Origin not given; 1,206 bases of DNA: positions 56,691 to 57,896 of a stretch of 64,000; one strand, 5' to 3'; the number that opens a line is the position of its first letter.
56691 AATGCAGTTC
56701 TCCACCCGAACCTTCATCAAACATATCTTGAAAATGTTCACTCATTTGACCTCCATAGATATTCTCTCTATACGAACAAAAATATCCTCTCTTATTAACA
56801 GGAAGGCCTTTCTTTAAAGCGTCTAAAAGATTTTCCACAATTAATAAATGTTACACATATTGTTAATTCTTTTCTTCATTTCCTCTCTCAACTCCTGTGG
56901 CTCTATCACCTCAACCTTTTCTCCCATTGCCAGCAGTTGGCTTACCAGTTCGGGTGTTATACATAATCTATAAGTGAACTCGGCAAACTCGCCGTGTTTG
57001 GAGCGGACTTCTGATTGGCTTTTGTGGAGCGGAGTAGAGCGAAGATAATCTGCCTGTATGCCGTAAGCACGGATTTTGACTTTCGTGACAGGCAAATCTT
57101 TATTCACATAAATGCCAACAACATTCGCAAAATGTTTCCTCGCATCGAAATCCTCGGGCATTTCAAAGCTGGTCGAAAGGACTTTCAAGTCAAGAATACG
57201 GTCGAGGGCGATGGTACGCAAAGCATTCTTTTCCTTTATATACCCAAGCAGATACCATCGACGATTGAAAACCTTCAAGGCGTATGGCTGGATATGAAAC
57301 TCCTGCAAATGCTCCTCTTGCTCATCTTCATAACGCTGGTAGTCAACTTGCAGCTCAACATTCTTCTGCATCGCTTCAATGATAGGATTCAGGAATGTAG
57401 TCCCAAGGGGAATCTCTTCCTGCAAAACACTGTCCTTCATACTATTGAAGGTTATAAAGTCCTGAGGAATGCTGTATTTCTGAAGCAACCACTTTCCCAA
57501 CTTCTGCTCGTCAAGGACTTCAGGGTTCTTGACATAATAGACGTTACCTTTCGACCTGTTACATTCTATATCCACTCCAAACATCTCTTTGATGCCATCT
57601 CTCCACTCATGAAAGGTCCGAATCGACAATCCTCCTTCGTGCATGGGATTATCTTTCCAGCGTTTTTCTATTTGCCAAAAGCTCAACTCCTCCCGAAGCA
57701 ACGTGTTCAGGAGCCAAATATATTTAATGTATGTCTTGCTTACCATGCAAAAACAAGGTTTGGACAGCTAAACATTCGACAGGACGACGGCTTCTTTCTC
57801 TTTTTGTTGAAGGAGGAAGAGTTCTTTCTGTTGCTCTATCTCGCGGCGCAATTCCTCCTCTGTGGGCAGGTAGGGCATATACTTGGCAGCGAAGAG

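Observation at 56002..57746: WYL regulator translationally coupled to an AT-rich PD-(D/E)xK-like protein: candidate minimal defence module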

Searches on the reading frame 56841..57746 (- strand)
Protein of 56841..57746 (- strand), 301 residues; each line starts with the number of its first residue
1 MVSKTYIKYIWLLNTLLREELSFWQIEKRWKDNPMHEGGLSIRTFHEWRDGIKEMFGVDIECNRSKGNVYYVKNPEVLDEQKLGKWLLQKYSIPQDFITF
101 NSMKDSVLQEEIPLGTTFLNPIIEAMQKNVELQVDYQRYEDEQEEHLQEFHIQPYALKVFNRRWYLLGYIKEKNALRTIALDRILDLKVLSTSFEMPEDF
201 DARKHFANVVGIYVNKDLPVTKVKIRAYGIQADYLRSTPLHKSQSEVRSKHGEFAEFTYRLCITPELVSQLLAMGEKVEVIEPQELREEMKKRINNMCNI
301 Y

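Call 3: search_protein_families(library=pfam, proteins=[window:56841-57746:-], max_evalue=0.1)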
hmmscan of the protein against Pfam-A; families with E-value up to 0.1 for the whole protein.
window:56841-57746:- (301 aa): 4 families
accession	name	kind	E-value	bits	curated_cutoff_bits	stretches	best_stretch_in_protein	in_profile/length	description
PF13280.12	WYL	-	1.3e-13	51.1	21.8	1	119-189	3-70/70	WYL domain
PF25583.1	WCX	-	1e-10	42.3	23.9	1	220-297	2-75/76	WCX domain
PF08003.17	Methyltransf_9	-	0.011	15.2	23.8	0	41-63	75-97/315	Protein of unknown function (DUF1698)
PF21511.2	SidD_cat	-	0.056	13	27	0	245-275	119-149/302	SidD, catalytic domain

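Call 4: search_protein_families(library=padloc, proteins=[window:56841-57746:-], max_evalue=0.1)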
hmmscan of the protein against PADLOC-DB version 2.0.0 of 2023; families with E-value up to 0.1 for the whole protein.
window:56841-57746:- (301 aa): 6 families
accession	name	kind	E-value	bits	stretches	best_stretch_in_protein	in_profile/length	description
PDLC01652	WYL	-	2e-32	110.8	1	115-297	16-161/162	"CAS-I,CAS-II,CAS-III,CAS-IV,CAS-V,CAS-VI; associated_signaling"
PDLC01766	Cas3c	-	9.8e-20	68.4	1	82-301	104-316/1009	-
PDLC01457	WYL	-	1.7e-17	61.8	1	115-286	123-229/229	"CAS-I,CAS-II,CAS-III,CAS-IV,CAS-V,CAS-VI; associated_signaling"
PDLC01484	WYL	-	1.2e-05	22.7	1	249-301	385-436/437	"CAS-I,CAS-II,CAS-III,CAS-IV,CAS-V,CAS-VI; associated_signaling"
PDLC01510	WYL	-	1.2e-05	22.7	1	249-301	385-436/437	"CAS-I,CAS-II,CAS-III,CAS-IV,CAS-V,CAS-VI; associated_signaling"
PDLC01046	WYL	-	0.0031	14.7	1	248-301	381-433/435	HTH-WYL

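Call 5: search_protein_families(library=ncbifam, proteins=[window:56841-57746:-], max_evalue=0.1)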
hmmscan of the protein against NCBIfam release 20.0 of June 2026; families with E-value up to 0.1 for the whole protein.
window:56841-57746:- (301 aa): 2 families
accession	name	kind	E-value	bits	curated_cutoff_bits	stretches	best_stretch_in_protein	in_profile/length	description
TIGR03985.1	TIGR03985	hypoth_equivalog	0.0053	16.3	60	1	266-301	213-248/249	TIGR03985 family CRISPR-associated protein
NF003317.0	PRK04326.1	equivalog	0.036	13.2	406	1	109-181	189-260/340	methionine synthase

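Call 7: search_protein_families(library=phrogs, proteins=[window:56841-57746:-], max_evalue=0.1)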
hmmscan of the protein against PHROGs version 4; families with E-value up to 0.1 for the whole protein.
window:56841-57746:- (301 aa): 1 family
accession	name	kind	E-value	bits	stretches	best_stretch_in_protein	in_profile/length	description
phrog_13105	-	unknown function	2.3e-06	28.4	1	117-197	147-222/239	-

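Call 46: search_solved_structures(query=window:56841-57746:-, max_evalue=1, show_alignments=1)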
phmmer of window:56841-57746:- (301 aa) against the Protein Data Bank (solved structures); distinct sequences matched with E-value up to 1: 14.
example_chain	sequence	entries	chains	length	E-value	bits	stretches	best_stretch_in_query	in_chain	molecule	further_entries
6sj9_A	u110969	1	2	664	4e-09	39.4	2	113-288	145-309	Proteasome accessory factor B/C (PafBC)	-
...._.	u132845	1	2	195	4.6e-06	29.4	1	159-294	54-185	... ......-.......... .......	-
7tzv_A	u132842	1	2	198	4.8e-06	29.3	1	159-294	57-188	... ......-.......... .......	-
9cu3_B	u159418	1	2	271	1.1e-05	28.2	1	159-294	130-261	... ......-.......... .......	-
9pfq_Q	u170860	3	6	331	1.7e-05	27.5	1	159-294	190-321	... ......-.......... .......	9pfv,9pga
8tp8_A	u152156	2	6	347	1.9e-05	27.3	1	159-294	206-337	DeoR-family transcriptional regulator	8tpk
7p5x_AY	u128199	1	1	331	0.0062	19.1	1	151-294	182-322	Transcriptional regulator-like protein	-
9fnd_X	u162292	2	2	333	0.0062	19.1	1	151-294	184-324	Transcriptional regulator-like protein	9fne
9c5g_A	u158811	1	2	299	0.066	15.7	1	117-243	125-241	CapW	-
4iik_A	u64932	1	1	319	0.27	13.7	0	246-275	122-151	Adenosine monophosphate-protein hydrolase SidD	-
4iip_A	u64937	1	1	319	0.27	13.7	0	246-275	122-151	Adenosine monophosphate-protein hydrolase SidD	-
7tb5_A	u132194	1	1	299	0.34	13.4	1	115-202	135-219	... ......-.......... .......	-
6rre_A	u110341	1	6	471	0.55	12.7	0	246-275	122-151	Adenosine monophosphate-protein hydrolase SidD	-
9hig_O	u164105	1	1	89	0.95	11.9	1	132-187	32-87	Small ribosomal subunit protein uS15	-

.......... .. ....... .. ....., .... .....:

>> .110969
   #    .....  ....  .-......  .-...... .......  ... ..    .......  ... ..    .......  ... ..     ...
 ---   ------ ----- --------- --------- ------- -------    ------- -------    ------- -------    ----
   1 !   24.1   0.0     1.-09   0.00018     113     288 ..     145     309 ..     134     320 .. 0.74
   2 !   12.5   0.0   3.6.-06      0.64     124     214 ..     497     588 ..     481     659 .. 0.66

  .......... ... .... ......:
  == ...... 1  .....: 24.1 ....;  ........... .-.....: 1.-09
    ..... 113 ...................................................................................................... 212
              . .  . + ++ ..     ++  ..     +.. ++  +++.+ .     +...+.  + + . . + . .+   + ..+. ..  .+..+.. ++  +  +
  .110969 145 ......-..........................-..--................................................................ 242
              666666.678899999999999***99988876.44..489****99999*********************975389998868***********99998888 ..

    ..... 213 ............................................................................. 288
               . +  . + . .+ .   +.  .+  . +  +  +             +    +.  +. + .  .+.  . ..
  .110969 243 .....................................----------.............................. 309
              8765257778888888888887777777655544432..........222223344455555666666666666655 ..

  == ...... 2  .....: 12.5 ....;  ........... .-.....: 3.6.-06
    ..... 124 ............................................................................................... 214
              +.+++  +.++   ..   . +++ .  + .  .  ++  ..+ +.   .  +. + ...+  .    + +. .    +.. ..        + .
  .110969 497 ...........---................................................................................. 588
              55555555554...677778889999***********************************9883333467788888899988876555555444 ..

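Call 49: search_solved_structures(query=A4, max_evalue=0.1, show_alignments=2)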
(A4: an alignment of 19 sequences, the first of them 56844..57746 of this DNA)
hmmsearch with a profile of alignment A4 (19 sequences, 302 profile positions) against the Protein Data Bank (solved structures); distinct sequences matched with E-value up to 0.1: 14.
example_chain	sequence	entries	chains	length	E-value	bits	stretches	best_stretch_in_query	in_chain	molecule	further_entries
6sj9_A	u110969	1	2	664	1.8e-20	76.6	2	115-187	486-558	Proteasome accessory factor B/C (PafBC)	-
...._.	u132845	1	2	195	7.7e-15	58.1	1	119-295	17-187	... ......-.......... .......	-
7tzv_A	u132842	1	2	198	8e-15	58.1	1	119-295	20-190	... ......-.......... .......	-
9cu3_B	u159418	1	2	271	2.1e-14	56.7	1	120-295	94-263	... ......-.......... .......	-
9pfq_Q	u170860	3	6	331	3.5e-14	55.9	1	120-295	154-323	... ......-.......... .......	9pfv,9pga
8tp8_A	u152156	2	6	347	4e-14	55.8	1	120-295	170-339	DeoR-family transcriptional regulator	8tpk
7p5x_AY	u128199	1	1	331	1e-10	44.6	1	116-293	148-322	Transcriptional regulator-like protein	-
9fnd_X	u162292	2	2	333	1.1e-10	44.5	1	116-293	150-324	Transcriptional regulator-like protein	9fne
7p5x_AX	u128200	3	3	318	1.8e-08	37.2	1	112-191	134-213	PafC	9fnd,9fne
7tb5_A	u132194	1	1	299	4.6e-05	26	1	121-188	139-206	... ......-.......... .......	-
9c5g_A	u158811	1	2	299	5.4e-05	25.8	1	120-187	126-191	CapW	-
7qfz_A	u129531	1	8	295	0.00018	24.1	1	121-194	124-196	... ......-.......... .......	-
7t8k_A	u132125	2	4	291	0.00068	22.2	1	119-185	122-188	BrxR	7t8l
7tb6_A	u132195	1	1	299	0.004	19.7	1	121-186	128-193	S. maltophilia CapW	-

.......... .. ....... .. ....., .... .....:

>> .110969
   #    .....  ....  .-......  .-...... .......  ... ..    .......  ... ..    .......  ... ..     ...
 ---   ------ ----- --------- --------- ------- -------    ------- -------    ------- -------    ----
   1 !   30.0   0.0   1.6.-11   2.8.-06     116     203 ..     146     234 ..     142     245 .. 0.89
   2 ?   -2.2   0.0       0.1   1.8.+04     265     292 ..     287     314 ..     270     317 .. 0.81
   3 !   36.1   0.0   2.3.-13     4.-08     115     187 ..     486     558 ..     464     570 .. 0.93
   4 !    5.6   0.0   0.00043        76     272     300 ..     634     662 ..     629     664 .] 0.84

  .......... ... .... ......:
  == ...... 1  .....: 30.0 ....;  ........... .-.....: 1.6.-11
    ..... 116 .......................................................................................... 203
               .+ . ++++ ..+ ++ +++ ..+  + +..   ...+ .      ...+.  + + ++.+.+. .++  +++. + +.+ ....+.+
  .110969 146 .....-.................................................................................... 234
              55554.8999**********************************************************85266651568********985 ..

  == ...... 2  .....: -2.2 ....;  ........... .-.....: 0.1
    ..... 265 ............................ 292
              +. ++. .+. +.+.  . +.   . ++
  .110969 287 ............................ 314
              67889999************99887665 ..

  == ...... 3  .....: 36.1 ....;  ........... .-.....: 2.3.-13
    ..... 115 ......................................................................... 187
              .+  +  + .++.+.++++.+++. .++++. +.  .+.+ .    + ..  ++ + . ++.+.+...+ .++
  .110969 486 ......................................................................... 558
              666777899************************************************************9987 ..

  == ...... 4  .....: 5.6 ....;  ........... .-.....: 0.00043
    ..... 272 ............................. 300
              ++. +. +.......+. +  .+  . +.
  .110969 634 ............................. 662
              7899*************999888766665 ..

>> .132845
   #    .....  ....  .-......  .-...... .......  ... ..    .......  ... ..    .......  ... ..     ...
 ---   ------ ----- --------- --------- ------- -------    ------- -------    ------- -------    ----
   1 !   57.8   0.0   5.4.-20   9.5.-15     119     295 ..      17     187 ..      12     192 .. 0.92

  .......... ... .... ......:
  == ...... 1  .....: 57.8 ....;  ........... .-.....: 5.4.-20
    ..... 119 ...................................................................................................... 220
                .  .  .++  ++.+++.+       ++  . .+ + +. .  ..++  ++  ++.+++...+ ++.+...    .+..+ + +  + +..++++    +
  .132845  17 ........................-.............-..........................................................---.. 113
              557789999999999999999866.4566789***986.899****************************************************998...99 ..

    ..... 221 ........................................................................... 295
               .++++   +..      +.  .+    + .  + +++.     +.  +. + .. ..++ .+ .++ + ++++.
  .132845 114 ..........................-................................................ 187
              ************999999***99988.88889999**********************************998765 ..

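Call 60: search_protein_families(library=pfam, alignment_id=A4, max_evalue=1)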
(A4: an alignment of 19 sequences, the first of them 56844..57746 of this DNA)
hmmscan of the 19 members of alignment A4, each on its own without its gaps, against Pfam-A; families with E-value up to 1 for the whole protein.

A. member 1, window:56844-57746:- (301 aa): 4 families
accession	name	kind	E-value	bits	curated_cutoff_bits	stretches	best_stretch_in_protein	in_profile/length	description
PF13280.12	WYL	-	1.3e-13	51.1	21.8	1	119-189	3-70/70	WYL domain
PF25583.1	WCX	-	1e-10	42.3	23.9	1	220-297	2-75/76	WCX domain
PF08003.17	Methyltransf_9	-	0.011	15.2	23.8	0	41-63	75-97/315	Protein of unknown function (DUF1698)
PF21511.2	SidD_cat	-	0.056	13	27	1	245-275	119-149/302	SidD, catalytic domain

B. families by the number of members that match (of 19 scanned): 13 families
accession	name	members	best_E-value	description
PF13280.12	WYL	19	3e-17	WYL domain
PF25583.1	WCX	19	6.4e-12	WCX domain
PF08003.17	Methyltransf_9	4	0.0051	Protein of unknown function (DUF1698)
PF14237.11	GYF_2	2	0.014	GYF domain 2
PF21511.2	SidD_cat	2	0.056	SidD, catalytic domain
PF05641.18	Agenet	2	0.25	Agenet domain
PF19882.4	DUF6355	1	0.045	Family of unknown function (DUF6355)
PF12566.14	DUF3748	1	0.046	Protein of unknown function (DUF3748)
PF16902.11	FokI_D3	1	0.052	FokI, D3 domain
PF12834.13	Phage_int_SAM_2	1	0.08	Phage integrase, N-terminal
PF25330.1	C2_nem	1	0.11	Nematode specific C2 domain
PF14420.11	Clr5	1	0.14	Clr5 domain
PF24956.1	Msl2-3_C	1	0.14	Mechanosensitive ion channel protein 2/3 C-terminal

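Call 63: find_homologous_proteins(query=window:56841-57746:-, max_evalue=1e-10)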
Query window:56841-57746:- (301 aa): 1531 proteins with E <= 1e-10 among 2546 candidates; the best 120 are listed.
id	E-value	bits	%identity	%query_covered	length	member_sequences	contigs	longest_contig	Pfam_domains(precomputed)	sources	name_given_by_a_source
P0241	3.1e-182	623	91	100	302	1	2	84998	PF13280.13,PF25583.2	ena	-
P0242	5.4e-181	618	92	100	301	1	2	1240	PF13280.13,PF25583.2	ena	-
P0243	1.1e-179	614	90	100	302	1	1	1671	PF13280.13,PF25583.2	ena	-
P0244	1.7e-179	614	91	98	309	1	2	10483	PF13280.13,PF25583.2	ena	-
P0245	2.3e-178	610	89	100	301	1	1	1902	PF13280.13,PF25583.2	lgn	-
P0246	2.5e-178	610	90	100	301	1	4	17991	PF13280.13,PF25583.2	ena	-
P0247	5.8e-178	609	90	100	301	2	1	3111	PF13280.13,PF25583.2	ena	-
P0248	1.6e-177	607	89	100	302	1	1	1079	PF13280.13,PF25583.2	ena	-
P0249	5.3e-177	605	89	100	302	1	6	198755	PF13280.13,PF25583.2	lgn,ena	-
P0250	2.0e-176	604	100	89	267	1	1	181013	PF13280.13,PF25583.2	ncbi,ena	-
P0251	2.9e-175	600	87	100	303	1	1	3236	PF13280.13,PF25583.2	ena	-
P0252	1.2e-174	598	87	100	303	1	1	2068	PF13280.13,PF25583.2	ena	-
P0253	8.6e-174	595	87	100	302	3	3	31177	PF13280.13,PF25583.2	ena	-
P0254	1.0e-172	591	86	100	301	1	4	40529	PF13280.13,PF25583.2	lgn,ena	-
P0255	1.1e-172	591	86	100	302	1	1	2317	PF13280.13,PF25583.2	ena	-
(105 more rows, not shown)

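Call 71: predict_structure(alignment_id=A6)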
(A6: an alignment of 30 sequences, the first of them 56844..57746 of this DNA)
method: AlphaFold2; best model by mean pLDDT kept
length: 301 residues; sequences in the alignment: 30
mean_pLDDT: 55.5   pTM: 0.32
mean pLDDT of the five models: 55.5, 55.2, 49.2, 48.4, 46.2
residues with pLDDT >= 90: 14; 70-90: 66; 50-70: 82; < 50: 139
segments of 3 or more residues with pLDDT < 50: 1-3, 80-148, 155-164, 182-197, 199-221, 238-243, 260-266
pLDDT, mean of each block of 10 residues (from residue 1): 59 85 91 77 87 74 87 70 33 27 28 36 46 41 40 48 49 52 44 45 35 30 63 55 59 66 49 58 61 69 51
secondary structure, 60 per line:
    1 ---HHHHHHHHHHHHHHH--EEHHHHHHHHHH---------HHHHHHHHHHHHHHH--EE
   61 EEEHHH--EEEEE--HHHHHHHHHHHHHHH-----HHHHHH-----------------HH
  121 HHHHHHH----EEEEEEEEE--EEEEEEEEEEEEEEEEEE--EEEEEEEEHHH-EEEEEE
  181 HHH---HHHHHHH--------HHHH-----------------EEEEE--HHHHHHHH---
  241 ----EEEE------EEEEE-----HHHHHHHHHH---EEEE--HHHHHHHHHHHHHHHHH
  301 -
elements in order: H4-18 H23-32 H42-56 E59-63 E69-73 H76-90 H96-101 H119-127 E132-140 E143-160 E163-170 E175-180 H187-193 H202-205 E223-227 H230-237 E245-248 E255-259 H265-274 E278-281 H284-300
